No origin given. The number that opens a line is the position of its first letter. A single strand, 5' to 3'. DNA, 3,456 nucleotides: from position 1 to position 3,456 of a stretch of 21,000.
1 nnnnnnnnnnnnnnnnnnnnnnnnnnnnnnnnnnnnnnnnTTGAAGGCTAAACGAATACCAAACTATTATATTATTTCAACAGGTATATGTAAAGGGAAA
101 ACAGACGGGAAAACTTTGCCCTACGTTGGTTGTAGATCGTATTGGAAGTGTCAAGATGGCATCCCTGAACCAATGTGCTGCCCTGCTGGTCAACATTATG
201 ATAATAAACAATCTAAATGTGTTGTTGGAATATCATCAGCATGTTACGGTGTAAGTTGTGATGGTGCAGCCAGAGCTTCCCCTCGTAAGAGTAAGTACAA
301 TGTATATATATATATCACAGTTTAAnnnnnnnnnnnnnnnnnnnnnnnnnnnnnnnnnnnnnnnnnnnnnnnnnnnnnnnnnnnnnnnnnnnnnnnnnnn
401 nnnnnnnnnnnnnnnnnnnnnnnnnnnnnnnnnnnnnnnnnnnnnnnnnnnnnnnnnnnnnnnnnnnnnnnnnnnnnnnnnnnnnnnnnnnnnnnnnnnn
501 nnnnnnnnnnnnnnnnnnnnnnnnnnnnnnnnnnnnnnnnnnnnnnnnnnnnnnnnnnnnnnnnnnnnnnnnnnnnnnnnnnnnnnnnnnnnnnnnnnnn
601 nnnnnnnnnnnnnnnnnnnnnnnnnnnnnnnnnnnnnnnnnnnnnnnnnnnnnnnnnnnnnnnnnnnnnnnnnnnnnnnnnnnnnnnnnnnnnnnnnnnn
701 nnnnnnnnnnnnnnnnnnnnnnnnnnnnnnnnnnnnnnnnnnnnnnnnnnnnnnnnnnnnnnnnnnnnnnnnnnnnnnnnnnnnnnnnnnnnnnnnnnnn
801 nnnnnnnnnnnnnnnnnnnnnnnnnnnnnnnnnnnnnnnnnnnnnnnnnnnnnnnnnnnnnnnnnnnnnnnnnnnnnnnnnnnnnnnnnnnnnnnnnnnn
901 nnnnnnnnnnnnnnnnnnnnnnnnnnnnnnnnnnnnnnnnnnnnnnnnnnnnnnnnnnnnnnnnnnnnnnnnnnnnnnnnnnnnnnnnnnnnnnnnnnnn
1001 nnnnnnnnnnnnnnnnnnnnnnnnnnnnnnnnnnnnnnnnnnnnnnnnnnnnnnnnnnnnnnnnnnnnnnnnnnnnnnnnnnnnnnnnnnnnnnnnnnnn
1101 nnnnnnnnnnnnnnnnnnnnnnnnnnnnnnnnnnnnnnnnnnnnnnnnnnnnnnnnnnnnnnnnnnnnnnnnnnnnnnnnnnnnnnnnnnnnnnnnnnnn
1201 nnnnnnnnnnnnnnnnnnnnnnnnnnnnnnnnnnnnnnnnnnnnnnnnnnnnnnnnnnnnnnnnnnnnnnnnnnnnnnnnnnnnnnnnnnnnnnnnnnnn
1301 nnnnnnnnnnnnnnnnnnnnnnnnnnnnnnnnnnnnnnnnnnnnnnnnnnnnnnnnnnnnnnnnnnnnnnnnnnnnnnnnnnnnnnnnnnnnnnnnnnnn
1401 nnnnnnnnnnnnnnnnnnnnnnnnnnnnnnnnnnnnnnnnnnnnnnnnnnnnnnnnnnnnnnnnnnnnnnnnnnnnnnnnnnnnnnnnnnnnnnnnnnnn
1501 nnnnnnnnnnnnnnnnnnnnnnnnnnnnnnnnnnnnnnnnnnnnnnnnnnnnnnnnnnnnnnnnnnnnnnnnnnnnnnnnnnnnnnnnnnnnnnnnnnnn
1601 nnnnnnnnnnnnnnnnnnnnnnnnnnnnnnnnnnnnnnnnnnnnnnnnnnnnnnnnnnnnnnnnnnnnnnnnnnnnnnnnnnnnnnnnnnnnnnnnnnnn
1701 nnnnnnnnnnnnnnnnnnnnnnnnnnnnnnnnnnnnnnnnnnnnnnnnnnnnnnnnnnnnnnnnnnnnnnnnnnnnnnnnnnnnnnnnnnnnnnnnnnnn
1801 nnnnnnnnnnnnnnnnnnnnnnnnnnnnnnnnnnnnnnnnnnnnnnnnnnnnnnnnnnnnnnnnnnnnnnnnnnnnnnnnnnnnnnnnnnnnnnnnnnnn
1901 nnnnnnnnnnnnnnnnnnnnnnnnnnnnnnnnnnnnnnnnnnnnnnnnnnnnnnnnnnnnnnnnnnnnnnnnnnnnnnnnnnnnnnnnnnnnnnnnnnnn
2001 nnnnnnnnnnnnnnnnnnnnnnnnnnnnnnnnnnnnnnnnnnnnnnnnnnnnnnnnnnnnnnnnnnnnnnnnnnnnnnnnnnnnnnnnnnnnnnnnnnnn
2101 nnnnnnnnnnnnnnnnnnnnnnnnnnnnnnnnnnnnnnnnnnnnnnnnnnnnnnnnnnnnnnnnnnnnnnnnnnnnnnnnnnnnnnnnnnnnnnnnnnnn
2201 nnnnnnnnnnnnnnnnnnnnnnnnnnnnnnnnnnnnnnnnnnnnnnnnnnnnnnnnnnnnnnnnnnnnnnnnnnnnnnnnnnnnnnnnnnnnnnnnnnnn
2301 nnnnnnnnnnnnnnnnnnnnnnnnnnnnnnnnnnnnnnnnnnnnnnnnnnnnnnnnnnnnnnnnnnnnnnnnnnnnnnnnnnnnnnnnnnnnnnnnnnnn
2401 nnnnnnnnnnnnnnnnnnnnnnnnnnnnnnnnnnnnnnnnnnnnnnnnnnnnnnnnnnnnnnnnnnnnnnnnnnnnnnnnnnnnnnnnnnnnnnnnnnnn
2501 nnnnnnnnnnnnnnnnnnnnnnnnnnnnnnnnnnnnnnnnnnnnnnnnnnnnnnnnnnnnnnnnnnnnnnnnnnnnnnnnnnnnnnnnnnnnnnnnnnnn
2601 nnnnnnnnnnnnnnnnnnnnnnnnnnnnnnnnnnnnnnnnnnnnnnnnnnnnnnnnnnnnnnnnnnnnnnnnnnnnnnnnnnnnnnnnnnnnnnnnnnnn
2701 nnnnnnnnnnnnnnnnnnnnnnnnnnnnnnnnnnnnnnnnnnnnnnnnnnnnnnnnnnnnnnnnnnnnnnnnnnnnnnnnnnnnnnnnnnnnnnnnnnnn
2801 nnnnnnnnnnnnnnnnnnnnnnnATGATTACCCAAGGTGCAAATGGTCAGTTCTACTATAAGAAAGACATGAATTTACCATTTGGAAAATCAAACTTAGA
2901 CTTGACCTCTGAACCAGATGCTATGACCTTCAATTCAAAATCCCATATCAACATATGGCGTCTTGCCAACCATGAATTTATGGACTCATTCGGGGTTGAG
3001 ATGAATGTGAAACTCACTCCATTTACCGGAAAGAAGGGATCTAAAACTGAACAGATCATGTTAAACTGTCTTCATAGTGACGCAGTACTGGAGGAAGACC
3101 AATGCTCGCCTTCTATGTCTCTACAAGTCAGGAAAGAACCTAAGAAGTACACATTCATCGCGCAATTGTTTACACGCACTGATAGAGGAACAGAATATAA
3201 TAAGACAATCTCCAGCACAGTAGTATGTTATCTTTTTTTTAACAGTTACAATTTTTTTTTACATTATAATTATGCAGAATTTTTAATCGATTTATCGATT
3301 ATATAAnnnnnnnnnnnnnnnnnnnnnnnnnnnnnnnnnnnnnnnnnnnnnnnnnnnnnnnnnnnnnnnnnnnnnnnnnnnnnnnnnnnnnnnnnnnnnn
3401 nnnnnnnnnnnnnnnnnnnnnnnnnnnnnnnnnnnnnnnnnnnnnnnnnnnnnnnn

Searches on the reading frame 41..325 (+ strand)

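Call 22: search_protein_families(library=pfam, proteins=[window:41-325:+], max_evalue=0.01)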
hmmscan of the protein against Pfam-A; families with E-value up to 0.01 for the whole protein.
window:41-325:+ (94 aa): 1 family
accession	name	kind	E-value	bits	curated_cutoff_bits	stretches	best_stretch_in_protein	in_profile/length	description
PF01607.29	CBM_14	-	4.3e-09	36.8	22.1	1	17-68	1-53/53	Chitin binding Peritrophin-A domain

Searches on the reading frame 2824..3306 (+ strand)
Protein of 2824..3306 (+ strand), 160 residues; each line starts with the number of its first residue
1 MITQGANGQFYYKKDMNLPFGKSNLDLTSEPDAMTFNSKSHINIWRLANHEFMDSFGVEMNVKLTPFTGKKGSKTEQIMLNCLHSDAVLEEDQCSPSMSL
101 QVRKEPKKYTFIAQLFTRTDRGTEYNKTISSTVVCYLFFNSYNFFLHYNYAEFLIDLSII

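Call 22: search_protein_families(library=pfam, proteins=[window:2824-3306:+], max_evalue=0.01)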
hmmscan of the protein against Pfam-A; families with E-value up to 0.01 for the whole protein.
window:2824-3306:+ (160 aa): 0 families

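Call 36: find_homologous_proteins(query=window:2824-3306:+, max_evalue=0.001)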
Query window:2824-3306:+ (160 aa): 1 proteins with E <= 0.001 among 7 candidates.
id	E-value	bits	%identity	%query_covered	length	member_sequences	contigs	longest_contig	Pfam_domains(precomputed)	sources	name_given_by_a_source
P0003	1.3e-85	303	96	87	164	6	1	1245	-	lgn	-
